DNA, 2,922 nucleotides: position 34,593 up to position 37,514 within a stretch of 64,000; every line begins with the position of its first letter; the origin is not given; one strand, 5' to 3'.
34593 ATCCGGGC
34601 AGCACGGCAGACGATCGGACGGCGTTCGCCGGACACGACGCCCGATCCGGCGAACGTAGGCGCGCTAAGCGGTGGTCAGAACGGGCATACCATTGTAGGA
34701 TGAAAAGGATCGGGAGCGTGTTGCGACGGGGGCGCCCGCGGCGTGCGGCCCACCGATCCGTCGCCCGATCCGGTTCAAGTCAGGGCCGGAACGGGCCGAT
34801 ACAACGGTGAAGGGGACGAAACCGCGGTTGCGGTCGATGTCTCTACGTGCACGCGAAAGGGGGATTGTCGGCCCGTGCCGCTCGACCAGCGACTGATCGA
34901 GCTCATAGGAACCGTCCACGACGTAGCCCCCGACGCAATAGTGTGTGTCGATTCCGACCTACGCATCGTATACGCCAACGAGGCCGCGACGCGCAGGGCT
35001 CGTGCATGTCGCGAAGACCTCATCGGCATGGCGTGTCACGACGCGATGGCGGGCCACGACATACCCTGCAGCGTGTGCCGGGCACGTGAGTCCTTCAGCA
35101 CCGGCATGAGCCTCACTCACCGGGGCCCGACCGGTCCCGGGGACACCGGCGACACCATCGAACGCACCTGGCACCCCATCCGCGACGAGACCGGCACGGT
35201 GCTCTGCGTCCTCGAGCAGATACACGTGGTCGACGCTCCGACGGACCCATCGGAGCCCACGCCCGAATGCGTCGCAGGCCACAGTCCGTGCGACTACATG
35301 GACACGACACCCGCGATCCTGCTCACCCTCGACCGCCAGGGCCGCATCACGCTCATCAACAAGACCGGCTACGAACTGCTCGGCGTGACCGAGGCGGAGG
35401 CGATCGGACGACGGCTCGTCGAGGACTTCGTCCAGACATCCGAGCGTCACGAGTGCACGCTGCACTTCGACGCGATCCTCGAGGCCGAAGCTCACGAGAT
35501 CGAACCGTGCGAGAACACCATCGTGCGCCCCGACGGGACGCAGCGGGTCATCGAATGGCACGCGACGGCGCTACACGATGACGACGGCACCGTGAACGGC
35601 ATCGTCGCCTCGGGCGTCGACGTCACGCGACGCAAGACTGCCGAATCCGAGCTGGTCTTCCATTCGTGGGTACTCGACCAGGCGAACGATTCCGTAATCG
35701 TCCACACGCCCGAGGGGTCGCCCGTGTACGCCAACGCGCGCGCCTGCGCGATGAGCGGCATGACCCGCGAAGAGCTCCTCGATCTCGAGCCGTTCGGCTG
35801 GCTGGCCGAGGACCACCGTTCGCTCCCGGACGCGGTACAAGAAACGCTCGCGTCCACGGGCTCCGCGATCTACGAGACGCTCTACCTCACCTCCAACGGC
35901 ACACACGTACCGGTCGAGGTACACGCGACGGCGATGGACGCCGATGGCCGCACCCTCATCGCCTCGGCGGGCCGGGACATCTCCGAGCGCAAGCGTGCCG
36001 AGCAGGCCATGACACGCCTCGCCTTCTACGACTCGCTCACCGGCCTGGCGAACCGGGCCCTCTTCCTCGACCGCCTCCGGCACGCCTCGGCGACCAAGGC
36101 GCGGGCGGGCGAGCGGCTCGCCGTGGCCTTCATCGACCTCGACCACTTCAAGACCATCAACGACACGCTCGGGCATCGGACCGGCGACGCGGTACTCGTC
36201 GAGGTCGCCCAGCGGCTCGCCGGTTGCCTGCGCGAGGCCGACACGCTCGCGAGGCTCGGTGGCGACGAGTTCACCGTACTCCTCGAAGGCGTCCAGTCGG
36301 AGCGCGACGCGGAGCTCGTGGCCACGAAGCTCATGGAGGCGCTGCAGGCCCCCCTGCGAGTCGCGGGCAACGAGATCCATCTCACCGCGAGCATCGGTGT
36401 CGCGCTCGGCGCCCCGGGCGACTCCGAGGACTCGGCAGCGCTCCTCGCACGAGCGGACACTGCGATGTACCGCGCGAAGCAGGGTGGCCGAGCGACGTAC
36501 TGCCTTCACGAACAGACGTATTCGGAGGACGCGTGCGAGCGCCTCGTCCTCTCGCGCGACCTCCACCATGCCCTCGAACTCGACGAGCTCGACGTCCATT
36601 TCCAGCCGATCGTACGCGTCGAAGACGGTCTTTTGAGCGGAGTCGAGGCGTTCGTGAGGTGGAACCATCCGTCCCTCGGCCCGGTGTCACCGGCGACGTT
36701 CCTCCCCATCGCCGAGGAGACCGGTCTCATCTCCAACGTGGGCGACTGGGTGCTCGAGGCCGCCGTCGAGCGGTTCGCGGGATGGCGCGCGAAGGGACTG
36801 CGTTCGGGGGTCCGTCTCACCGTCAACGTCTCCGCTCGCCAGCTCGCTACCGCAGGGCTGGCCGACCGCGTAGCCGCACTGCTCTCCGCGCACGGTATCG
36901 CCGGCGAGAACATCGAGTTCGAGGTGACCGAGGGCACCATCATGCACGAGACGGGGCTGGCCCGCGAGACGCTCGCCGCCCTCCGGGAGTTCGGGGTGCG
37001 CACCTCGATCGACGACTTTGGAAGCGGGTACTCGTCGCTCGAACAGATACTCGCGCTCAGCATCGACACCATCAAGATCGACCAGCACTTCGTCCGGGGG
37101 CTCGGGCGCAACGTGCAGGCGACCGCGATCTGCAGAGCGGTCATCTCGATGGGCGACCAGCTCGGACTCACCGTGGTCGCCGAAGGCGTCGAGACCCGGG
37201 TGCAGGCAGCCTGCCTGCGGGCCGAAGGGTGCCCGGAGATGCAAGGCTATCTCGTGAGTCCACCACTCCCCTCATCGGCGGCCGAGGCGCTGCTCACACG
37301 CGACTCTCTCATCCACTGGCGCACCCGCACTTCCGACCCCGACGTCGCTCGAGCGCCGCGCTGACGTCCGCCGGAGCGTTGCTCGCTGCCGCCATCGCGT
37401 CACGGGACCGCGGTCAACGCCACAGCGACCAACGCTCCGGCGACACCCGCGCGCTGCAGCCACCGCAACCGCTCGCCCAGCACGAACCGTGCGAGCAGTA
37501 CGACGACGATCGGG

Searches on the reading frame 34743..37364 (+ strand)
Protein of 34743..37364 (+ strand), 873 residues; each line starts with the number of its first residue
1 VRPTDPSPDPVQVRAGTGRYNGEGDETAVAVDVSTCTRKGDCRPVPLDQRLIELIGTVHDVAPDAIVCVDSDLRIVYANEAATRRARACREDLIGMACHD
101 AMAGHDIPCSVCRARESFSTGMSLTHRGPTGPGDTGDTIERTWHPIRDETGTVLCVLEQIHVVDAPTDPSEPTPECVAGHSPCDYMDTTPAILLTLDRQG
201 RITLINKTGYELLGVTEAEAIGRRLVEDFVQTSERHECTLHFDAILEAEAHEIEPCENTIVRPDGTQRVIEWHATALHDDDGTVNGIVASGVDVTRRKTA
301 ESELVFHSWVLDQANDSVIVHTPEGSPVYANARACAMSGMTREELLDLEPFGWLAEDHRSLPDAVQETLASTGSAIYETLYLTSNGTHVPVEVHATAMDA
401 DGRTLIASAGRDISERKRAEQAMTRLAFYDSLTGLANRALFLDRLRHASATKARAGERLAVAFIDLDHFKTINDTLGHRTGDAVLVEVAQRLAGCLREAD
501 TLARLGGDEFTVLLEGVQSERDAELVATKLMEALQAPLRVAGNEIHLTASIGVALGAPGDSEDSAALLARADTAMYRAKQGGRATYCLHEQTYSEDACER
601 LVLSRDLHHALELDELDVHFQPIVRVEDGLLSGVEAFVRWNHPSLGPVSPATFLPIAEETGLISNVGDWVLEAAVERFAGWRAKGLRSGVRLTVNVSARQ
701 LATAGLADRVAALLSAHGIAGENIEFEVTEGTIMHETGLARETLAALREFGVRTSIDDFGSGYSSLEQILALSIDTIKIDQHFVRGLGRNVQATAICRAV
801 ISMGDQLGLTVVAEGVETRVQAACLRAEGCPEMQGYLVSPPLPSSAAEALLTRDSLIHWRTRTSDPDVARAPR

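Call 55: search_protein_families(library=ncbifam, proteins=[window:34743-37364:+], max_evalue=1e-10)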
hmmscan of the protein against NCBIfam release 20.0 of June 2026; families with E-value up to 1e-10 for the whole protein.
window:34743-37364:+ (873 aa): 31 families (the best 25 are shown)
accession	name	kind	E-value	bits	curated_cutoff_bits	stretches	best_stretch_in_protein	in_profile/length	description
NF045675.1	PhdiestaseDibA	equivalog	1.5e-139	466.3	980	1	294-846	67-620/623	phosphodiesterase DibA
NF007474.0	PRK10060.1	equivalog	2.7e-120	402.6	782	1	405-853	216-656/663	cyclic di-GMP phosphodiesterase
NF053781.1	cdiGMPphdstlr2612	equivalog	8e-112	374.9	1600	1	264-852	670-1266/1268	Tlr1612 family c-di-GMP phosphodiesterase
NF008467.0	PRK11359.1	equivalog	1.2e-97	327.8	857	1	415-846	364-787/800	oxygen-sensing cyclic-di-GMP phosphodiesterase DosP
NF052458.1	PhdiestGepA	equivalog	8.1e-86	288.9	1200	1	418-844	416-834/840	phosphodiesterase GepA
NF008807.1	PRK11829.1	equivalog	2.9e-76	257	733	1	406-849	221-660/670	biofilm formation regulator HmsP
NF007298.0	PRK09776.1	equivalog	2.5e-73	247.5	1135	1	210-843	459-1098/1111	diguanylate cyclase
NF007423.1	PRK09966.1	equivalog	3.8e-52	177.5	325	1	418-579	230-390/390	diguanylate cyclase DgcN/YfiN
NF052596.1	RR_EAL_PvrR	equivalog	2.5e-45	154.8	580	1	599-855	137-393/398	response regulator cyclic di-GMP phosphodiesterase PvrR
NF007839.0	PRK10551.1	equivalog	1.8e-43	148.9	461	1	605-848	266-507/518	cyclic di-GMP phosphodiesterase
TIGR00254.1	GGDEF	domain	6.1e-43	146.4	37.4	1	425-587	3-165/168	diguanylate cyclase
NF038266.1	diguan_SiaD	equivalog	1.1e-41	142.9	290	1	420-584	87-250/252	biofilm regulation diguanylate cyclase SiaD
TIGR00229.1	sensory_box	domain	3.3e-40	137.1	22.9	2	310-422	10-125/126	PAS domain S-box protein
NF045673.1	c-di-GMPRcptLapD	equivalog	2.1e-39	135.3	1020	1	417-843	227-646/647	cyclic di-GMP receptor LapD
NF051473.1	DigCycDgcsShew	equivalog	1.3e-37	129.8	400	1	421-588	129-290/291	diguanylate cyclase DgcS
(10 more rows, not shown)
